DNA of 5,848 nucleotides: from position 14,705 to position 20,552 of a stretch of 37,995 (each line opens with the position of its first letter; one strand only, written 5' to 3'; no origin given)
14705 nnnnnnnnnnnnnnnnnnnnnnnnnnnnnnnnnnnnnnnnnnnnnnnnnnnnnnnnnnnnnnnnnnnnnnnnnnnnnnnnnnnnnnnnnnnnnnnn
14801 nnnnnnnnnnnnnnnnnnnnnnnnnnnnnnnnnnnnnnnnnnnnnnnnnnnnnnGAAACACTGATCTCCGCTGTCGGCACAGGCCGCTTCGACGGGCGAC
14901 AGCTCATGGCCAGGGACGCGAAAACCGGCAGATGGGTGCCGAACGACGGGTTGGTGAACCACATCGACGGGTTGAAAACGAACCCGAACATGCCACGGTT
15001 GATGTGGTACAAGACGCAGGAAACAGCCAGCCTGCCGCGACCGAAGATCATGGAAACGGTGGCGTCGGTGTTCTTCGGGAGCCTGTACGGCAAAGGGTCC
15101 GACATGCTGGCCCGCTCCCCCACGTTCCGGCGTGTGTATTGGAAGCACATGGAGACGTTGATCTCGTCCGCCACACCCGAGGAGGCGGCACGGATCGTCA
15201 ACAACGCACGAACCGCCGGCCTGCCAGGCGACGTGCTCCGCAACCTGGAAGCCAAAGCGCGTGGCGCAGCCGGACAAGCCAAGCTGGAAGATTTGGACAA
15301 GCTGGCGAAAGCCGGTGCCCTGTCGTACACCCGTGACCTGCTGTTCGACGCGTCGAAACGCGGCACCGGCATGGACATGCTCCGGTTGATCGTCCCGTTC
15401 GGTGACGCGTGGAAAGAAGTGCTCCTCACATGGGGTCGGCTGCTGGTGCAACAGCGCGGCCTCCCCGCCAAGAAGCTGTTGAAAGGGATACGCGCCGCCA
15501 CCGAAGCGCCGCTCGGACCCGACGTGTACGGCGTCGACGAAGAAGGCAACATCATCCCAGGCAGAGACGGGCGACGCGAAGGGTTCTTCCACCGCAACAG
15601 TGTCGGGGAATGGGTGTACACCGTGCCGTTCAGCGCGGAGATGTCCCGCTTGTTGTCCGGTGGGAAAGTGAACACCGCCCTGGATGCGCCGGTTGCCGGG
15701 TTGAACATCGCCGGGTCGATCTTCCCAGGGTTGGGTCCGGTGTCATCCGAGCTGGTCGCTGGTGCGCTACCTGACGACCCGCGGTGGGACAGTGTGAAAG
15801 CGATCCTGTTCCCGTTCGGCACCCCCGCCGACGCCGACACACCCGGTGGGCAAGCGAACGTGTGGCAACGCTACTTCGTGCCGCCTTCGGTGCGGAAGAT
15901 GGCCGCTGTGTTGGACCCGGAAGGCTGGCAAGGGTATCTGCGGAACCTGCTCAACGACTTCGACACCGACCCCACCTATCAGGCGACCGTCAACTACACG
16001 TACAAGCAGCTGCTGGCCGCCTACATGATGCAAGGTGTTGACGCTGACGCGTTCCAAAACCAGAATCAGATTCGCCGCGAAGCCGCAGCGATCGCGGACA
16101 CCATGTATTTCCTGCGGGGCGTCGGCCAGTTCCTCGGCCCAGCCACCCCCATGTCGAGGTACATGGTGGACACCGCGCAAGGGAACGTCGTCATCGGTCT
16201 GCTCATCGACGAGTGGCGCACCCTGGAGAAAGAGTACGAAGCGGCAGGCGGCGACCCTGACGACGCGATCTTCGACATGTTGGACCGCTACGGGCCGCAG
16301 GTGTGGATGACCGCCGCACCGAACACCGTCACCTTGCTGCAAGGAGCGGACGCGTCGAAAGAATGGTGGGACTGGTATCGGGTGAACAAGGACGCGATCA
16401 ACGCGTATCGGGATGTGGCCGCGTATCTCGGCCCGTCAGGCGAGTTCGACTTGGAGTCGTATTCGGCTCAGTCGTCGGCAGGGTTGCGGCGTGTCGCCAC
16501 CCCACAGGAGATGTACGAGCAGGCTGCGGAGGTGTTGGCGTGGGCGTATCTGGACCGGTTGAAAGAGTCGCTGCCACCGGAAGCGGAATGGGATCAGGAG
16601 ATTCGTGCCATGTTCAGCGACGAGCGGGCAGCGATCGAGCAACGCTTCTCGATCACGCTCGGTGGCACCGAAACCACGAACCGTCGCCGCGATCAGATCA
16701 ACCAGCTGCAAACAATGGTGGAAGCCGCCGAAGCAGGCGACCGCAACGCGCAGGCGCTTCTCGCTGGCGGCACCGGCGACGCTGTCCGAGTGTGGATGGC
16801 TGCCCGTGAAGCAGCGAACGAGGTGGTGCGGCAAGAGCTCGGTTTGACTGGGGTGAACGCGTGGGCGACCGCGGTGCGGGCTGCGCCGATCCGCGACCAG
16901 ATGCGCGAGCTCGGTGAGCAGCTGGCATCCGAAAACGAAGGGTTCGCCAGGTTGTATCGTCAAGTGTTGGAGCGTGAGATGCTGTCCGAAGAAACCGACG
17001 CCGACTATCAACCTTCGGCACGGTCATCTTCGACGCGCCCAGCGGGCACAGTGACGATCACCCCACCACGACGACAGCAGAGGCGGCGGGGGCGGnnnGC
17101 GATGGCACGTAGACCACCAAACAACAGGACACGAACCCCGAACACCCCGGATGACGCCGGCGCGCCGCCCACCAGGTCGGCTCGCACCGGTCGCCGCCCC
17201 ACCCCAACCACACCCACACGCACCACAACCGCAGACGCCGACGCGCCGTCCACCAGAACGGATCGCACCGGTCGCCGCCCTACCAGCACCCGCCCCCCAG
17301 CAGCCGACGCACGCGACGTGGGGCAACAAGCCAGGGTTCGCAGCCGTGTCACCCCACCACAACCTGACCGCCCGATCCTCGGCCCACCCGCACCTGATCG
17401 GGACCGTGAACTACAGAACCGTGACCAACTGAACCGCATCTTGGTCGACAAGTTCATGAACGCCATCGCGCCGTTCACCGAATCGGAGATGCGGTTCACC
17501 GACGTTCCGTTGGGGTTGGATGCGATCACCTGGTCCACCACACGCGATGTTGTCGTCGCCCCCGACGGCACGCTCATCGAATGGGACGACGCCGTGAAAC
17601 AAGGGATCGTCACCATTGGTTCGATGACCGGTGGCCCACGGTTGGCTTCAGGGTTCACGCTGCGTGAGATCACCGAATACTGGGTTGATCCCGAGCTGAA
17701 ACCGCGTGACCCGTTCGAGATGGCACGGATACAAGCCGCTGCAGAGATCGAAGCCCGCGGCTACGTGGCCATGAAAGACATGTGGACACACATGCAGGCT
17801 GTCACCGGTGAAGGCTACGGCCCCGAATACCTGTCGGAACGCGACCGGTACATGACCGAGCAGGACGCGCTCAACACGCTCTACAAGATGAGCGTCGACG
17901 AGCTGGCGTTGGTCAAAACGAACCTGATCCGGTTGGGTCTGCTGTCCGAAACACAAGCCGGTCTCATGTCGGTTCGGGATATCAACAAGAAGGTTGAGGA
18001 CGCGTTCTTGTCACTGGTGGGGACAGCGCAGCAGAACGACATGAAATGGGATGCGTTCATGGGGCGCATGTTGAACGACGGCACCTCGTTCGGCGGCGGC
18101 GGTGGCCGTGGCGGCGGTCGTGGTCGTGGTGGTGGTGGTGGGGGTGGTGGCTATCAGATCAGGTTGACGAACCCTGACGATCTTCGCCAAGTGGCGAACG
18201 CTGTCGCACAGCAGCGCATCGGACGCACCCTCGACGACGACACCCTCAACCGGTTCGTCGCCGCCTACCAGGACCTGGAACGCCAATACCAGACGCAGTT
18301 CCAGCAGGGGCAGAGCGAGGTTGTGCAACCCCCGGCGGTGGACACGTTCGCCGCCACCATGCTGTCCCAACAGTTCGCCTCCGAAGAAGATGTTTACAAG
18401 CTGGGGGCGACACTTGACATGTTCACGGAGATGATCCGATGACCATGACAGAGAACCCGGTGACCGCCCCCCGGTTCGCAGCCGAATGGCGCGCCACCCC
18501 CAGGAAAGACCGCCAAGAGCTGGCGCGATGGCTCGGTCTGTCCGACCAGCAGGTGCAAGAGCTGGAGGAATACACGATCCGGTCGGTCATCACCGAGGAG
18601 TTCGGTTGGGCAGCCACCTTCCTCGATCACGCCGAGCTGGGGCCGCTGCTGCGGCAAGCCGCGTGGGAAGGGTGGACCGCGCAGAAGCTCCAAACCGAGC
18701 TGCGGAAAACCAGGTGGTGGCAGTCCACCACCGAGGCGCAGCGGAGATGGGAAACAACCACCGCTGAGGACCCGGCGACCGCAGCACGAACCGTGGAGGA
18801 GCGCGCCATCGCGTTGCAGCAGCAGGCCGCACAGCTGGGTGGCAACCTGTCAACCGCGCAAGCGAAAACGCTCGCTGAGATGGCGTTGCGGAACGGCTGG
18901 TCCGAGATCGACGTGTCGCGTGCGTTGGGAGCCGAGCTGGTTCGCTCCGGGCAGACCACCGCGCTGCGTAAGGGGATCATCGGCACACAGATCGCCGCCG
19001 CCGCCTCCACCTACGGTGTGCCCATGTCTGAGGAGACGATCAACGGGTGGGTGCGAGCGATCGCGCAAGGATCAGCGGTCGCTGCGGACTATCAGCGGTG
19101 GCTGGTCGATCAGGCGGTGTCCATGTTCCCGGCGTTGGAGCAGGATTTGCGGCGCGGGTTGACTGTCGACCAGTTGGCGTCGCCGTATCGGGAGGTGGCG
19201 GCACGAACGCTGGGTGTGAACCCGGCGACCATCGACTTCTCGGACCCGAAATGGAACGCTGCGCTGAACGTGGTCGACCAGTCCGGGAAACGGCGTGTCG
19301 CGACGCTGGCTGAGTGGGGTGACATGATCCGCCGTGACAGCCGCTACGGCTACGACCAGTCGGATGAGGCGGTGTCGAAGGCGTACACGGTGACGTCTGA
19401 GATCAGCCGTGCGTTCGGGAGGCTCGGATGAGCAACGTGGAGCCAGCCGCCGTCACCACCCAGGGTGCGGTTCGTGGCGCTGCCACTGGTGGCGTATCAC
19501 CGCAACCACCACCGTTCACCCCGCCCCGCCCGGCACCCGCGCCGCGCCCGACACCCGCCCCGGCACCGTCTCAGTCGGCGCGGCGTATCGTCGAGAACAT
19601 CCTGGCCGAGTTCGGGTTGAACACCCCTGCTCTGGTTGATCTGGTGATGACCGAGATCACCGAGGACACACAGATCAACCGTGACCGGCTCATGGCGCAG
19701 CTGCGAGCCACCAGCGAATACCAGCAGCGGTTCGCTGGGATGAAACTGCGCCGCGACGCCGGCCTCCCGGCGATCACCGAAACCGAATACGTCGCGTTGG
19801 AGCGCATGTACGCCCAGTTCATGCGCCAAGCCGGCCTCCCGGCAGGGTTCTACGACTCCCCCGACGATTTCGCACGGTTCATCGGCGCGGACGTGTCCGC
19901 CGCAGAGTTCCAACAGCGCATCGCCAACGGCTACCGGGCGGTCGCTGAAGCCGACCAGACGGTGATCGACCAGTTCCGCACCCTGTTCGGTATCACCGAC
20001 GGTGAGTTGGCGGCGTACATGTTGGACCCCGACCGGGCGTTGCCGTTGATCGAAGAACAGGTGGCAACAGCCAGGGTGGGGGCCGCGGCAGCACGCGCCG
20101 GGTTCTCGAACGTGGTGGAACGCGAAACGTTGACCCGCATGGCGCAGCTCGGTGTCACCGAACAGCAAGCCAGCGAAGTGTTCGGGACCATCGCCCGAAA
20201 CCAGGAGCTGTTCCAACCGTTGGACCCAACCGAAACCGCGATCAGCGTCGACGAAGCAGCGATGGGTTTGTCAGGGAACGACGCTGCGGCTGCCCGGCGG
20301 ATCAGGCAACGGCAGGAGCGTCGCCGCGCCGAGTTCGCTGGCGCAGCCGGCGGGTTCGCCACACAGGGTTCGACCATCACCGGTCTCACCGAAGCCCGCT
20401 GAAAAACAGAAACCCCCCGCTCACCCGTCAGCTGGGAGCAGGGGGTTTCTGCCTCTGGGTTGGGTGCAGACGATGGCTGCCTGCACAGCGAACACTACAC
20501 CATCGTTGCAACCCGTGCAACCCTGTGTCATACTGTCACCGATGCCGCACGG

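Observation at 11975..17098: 1707-aa ORF (13.5 percent of the genome) between portal and scaffold, with no recognisable domain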

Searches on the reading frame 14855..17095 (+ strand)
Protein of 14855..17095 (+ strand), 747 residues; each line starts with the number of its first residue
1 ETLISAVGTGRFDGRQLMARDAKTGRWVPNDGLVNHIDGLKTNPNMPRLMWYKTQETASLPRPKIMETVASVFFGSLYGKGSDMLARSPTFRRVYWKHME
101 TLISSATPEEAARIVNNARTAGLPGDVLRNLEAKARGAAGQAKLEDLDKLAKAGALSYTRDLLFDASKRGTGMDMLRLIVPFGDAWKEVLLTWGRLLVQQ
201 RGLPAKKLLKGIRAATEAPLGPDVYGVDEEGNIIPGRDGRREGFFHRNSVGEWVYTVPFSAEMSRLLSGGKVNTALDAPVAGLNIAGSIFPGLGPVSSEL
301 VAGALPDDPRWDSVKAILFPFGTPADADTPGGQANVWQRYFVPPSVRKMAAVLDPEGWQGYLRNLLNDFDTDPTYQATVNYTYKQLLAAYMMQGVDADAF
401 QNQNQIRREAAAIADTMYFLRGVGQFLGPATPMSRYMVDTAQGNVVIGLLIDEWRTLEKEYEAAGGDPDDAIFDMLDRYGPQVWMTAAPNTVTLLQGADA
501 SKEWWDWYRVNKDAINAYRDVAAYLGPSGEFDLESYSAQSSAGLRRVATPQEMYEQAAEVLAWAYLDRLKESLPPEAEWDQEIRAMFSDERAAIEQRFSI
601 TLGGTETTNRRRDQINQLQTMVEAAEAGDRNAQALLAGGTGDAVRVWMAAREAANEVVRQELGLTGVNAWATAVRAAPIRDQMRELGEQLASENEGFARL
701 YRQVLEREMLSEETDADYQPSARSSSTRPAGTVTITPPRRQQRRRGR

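Call 59: predict_structure(alignment_id=A4)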
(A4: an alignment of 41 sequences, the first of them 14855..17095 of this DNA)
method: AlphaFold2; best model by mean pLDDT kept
length: 747 residues; sequences in the alignment: 41
mean_pLDDT: 75.1   pTM: 0.58
mean pLDDT of the five models: 75.1, 75.0, 73.7, 71.2, 71.0
residues with pLDDT >= 90: 170; 70-90: 320; 50-70: 152; < 50: 105
segments of 3 or more residues with pLDDT < 50: 52-80, 164-179, 181-184, 284-294, 715-747
pLDDT, mean of each block of 10 residues (from residue 1): 72 85 85 84 63 43 43 41 64 91 94 94 91 93 90 78 47 44 47 53 54 68 62 64 67 68 69 63 45 55 73 64 62 67 79 89 84 84 83 77 86 85 68 56 59 81 78 85 79 89 92 93 91 82 87 87 87 90 89 87 84 95 97 93 97 94 88 90 94 90 89 50 44 38 41
secondary structure, 60 per line:
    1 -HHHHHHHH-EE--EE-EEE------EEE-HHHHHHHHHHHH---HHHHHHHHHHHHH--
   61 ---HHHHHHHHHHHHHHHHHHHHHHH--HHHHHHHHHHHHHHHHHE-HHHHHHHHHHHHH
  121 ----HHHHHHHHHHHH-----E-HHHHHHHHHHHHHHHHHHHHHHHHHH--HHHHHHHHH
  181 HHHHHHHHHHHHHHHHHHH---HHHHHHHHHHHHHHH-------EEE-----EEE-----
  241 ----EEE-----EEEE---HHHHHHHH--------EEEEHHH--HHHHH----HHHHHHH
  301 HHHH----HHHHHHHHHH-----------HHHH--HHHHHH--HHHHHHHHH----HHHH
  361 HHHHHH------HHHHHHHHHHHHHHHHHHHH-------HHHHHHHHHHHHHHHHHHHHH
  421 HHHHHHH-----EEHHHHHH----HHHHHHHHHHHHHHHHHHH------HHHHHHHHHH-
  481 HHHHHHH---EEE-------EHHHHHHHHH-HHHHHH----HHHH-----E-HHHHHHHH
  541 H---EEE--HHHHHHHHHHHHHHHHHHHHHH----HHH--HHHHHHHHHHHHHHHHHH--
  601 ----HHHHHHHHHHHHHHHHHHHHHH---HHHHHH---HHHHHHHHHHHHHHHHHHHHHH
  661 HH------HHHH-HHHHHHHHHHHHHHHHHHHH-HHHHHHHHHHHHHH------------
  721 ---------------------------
elements in order (helices of 4 or more, strands of 3 or more residues): H2-9 E18-20 E27-29 H31-42 H46-58 H64-86 H89-105 H108-120 H125-136 H144-169 H172-199 H203-217 E225-227 E233-235 E245-247 E253-256 H260-267 E276-279 H285-289 H294-304 H309-318 H330-333 H336-341 H344-352 H357-366 H373-392 H400-427 H435-440 H445-463 H470-479 H481-487 E491-493 H502-510 H512-517 H522-525 H533-541 E545-547 H550-571 H581-598 H605-626 H630-635 H639-662 H669-672 H674-693 H695-708

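Call 61: fold_search(model_id=the predicted structure, library=pdb)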
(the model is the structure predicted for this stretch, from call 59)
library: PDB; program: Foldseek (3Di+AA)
matches with E <= 10: 85; with E <= 0.001: 0
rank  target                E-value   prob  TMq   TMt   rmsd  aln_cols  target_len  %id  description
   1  9u6s_N                1.3e+00  0.02  0.07  0.11  28.3       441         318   15  Cryo-EM structure of the Vo domain of V/A-ATPase in liposomes under no pmf condition,state3 (released 2026-03-25)
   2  3lji                  2.2e+00  0.04  0.08  0.18  21.1       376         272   11  CRYSTAL STRUCTURE OF putative geranyltranstransferase from Pseudomonas fluorescens Pf-5 (released 2010-02-09)
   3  6xwx_A                2.5e+00  0.02  0.09  0.10  22.4       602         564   12  Crystal structure of the Tof1-Csm3 complex (released 2020-05-27)
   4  7mmp_B                2.6e+00  0.04  0.09  0.16  18.8       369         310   10  Crystal Structure of the Class Ie Ribonucleotide Reductase (released 2022-05-04)
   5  9mk9_A                2.8e+00  0.01  0.07  0.09  23.5       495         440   10  Structure of the IFIT2-IFIT3 heterodimer from Mus musculus (released 2025-03-12)
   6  8tkp_A                2.8e+00  0.01  0.07  0.08  30.9       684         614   10  Structure of the C. elegans TMC-2 complex (released 2024-03-27)
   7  8xvk_R                3.0e+00  0.02  0.08  0.12  30.5       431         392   11  Cryo-EM structure of ETAR bound with Ambrisentan (released 2024-08-28)
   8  9ffb_A                3.0e+00  0.02  0.11  0.09  27.0       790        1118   13  ss-dsDNA-FANCD2-FANCI complex (released 2024-07-31)
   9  8pr5_A                3.1e+00  0.01  0.08  0.08  58.2       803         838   12  Structure of the autoinhibited dynactin p150glued projection (released 2024-03-27)
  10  6q6g_O                3.2e+00  0.04  0.11  0.12  18.6       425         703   13  Cryo-EM structure of the APC/C-Cdc20-Cdk2-cyclinA2-Cks2 complex, the D1 box class (released 2019-09-11)
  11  8pu0_A                3.2e+00  0.02  0.08  0.06  28.0       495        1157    9  Cryo-EM structure of human Elp123 in complex with tRNA, desulpho-CoA, 5'-deoxyadenosine and methionine (released 2024-04-17)
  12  6kpc                  3.6e+00  0.02  0.07  0.11  31.9       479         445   11  Crystal structure of an agonist bound GPCR (released 2020-02-12)
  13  9u6r_N                3.6e+00  0.01  0.06  0.11  28.3       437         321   12  Cryo-EM structure of the Vo domain of V/A-ATPase in liposomes under no pmf condition,state2 (released 2026-03-25)
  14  8zrt_R                3.9e+00  0.03  0.09  0.15  21.2       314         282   11  Cryo-EM structure focused on the receptor of the ET-1 bound ETBR-DNGI complex (released 2024-10-02)
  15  9dws_B                3.9e+00  0.01  0.06  0.11  21.2       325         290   13  X-ray crystal structure of Francisella hispaniensis apo ribonucleotide reductase beta subunit (released 2025-09-17)
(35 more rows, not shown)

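Call 64: fold_search(model_id=the predicted structure, library=viral)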
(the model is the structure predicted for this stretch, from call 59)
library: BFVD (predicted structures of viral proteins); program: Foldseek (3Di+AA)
matches with E <= 10: 109; with E <= 0.001: 7
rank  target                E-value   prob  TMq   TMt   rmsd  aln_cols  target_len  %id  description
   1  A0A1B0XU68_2          1.1e-24  1.00  0.30  0.25  29.5       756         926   23  (no name in the UniProt tables at hand)
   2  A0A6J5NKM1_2          1.1e-21  1.00  0.41  0.38  20.8       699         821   23  Uncharacterized protein [uncultured Caudovirales phage]
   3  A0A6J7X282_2          2.3e-12  1.00  0.41  0.40  15.9       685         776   16  Uncharacterized protein [uncultured Caudovirales phage]
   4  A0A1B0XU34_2          2.0e-10  1.00  0.43  0.35  23.8       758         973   15  (no name in the UniProt tables at hand)
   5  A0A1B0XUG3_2          4.7e-07  1.00  0.13  0.12  26.9       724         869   16  (no name in the UniProt tables at hand)
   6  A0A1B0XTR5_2          4.9e-07  1.00  0.29  0.27  23.2       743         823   15  (no name in the UniProt tables at hand)
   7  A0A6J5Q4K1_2          1.8e-06  1.00  0.21  0.19  24.5       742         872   13  Uncharacterized protein [uncultured Caudovirales phage]
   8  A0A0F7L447            1.3e-01  0.07  0.07  0.05  41.0       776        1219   12  Transglycosylase SLT domain-containing protein [uncultured marine virus]
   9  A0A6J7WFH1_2          1.4e-01  0.07  0.08  0.07  52.0       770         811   10  Uncharacterized protein [uncultured Caudovirales phage]
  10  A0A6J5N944            1.7e-01  0.06  0.07  0.06  39.4       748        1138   10  Uncharacterized protein [uncultured Caudovirales phage]
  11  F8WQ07                2.0e-01  0.06  0.07  0.05  44.6       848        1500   12  (no name in the UniProt tables at hand)
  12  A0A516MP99            2.9e-01  0.06  0.08  0.08  42.4       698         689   13  (no name in the UniProt tables at hand)
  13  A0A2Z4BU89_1          6.8e-01  0.05  0.10  0.08  29.7       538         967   12  Nonstructural polyprotein [Fesa-like virus]
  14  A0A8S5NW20            9.7e-01  0.03  0.08  0.08  34.4       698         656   11  Minor tail protein [Siphoviridae sp. ctVzN31]
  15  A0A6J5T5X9            1.2e+00  0.04  0.09  0.11  27.0       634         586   12  Uncharacterized protein [uncultured Caudovirales phage]
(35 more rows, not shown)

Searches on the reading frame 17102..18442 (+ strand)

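Call 5: search_protein_families(library=pfam, proteins=[window:17102-18442:+], max_evalue=0.1)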
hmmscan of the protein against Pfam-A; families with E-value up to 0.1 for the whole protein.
window:17102-18442:+ (446 aa): 0 families

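Call 6: search_protein_families(library=phrogs, proteins=[window:17102-18442:+], max_evalue=0.01)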
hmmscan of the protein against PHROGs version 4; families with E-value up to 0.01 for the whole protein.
window:17102-18442:+ (446 aa): 2 families
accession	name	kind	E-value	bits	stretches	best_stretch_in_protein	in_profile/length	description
phrog_3284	-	unknown function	0.0016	19.2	1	302-362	185-236/256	-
phrog_7388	-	unknown function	0.0091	16.1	0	325-373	161-214/455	-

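Call 81: search_protein_families(library=ncbifam, proteins=[window:17102-18439:+], max_evalue=0.01)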
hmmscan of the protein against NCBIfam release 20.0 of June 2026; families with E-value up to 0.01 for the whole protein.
window:17102-18439:+ (446 aa): 0 families

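Call 82: search_protein_families(library=padloc, proteins=[window:17102-18439:+], max_evalue=0.01)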
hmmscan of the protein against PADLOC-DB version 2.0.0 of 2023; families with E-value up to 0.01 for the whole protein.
window:17102-18439:+ (446 aa): 0 families

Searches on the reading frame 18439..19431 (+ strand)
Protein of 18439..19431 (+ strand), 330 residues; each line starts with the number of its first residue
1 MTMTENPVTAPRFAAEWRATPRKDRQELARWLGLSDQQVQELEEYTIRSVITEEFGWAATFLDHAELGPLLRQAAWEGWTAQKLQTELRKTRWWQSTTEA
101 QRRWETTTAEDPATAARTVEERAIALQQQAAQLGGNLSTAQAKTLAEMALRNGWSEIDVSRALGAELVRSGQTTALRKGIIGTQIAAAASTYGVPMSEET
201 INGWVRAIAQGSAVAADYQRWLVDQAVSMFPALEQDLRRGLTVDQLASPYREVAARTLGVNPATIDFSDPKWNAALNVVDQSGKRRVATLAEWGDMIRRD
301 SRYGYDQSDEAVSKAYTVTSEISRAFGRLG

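Call 5: search_protein_families(library=pfam, proteins=[window:18439-19431:+], max_evalue=0.1)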
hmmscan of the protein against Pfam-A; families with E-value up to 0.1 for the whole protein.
window:18439-19431:+ (330 aa): 1 family
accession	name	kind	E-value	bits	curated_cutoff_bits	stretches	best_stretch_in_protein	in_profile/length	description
PF14338.12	Mrr_N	-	0.019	15.6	29.5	1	22-67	21-66/87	Mrr N-terminal domain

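Call 6: search_protein_families(library=phrogs, proteins=[window:18439-19431:+], max_evalue=0.01)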
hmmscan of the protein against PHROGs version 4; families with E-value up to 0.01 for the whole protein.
window:18439-19431:+ (330 aa): 2 families
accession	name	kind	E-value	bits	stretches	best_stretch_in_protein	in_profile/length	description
phrog_6654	-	unknown function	3e-53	182.6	1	49-327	145-424/428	-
phrog_34303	-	unknown function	1e-23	85.3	1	85-328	84-330/332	-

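Call 81: search_protein_families(library=ncbifam, proteins=[window:18439-19428:+], max_evalue=0.01)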
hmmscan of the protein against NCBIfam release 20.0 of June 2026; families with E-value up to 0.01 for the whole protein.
window:18439-19428:+ (330 aa): 0 families

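Call 82: search_protein_families(library=padloc, proteins=[window:18439-19428:+], max_evalue=0.01)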
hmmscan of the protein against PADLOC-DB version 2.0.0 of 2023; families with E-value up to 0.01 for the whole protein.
window:18439-19428:+ (330 aa): 0 families

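Call 91: search_solved_structures(query=window:18439-19428:+, max_evalue=1)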
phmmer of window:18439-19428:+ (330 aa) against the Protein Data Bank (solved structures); distinct sequences matched with E-value up to 1: 1.
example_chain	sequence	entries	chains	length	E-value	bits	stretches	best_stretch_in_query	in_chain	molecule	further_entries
6ywe_8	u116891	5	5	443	0.52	12.8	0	84-141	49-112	mL50 | Uncharacterized protein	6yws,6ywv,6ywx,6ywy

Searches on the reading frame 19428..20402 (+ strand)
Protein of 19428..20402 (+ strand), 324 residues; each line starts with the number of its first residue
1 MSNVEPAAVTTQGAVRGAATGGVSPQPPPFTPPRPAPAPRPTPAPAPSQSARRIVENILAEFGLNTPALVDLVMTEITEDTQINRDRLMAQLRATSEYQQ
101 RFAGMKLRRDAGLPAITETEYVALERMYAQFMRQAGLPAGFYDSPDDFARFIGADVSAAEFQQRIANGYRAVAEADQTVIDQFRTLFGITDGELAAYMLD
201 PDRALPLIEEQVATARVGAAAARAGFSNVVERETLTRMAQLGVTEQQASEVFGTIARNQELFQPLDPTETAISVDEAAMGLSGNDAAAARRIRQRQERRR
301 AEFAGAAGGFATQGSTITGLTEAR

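Call 5: search_protein_families(library=pfam, proteins=[window:19428-20402:+], max_evalue=0.1)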
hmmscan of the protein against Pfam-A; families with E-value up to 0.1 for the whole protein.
window:19428-20402:+ (324 aa): 0 families

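Call 6: search_protein_families(library=phrogs, proteins=[window:19428-20402:+], max_evalue=0.01)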
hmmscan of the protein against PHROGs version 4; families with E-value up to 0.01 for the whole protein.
window:19428-20402:+ (324 aa): 1 family
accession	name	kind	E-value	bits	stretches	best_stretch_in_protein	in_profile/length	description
phrog_8424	-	unknown function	2.7e-64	219.1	1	48-310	122-381/392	-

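Call 81: search_protein_families(library=ncbifam, proteins=[window:19428-20399:+], max_evalue=0.01)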
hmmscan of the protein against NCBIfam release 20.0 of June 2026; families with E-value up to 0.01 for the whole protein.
window:19428-20399:+ (324 aa): 0 families

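Call 82: search_protein_families(library=padloc, proteins=[window:19428-20399:+], max_evalue=0.01)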
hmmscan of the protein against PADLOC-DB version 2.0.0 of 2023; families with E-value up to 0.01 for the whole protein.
window:19428-20399:+ (324 aa): 0 families

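Call 92: search_solved_structures(query=window:19428-20399:+, max_evalue=1)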
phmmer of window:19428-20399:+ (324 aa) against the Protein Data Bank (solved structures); distinct sequences matched with E-value up to 1: 3.
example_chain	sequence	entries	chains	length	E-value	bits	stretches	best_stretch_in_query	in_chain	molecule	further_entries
7emf_I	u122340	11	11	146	0.044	16.4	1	23-57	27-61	Mediator of RNA polymerase II transcription subunit 9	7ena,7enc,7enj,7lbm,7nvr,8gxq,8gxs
6ysy_B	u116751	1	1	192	0.099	15.3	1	27-63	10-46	Myosin light chain 1/3, skeletal muscle isoform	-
9qm4_A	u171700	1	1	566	0.22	14.1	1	26-54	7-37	FAD dependent monooxygenase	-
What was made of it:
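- Tried and rejected: The same held for w_330 and w_324 (calls 91, 92).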
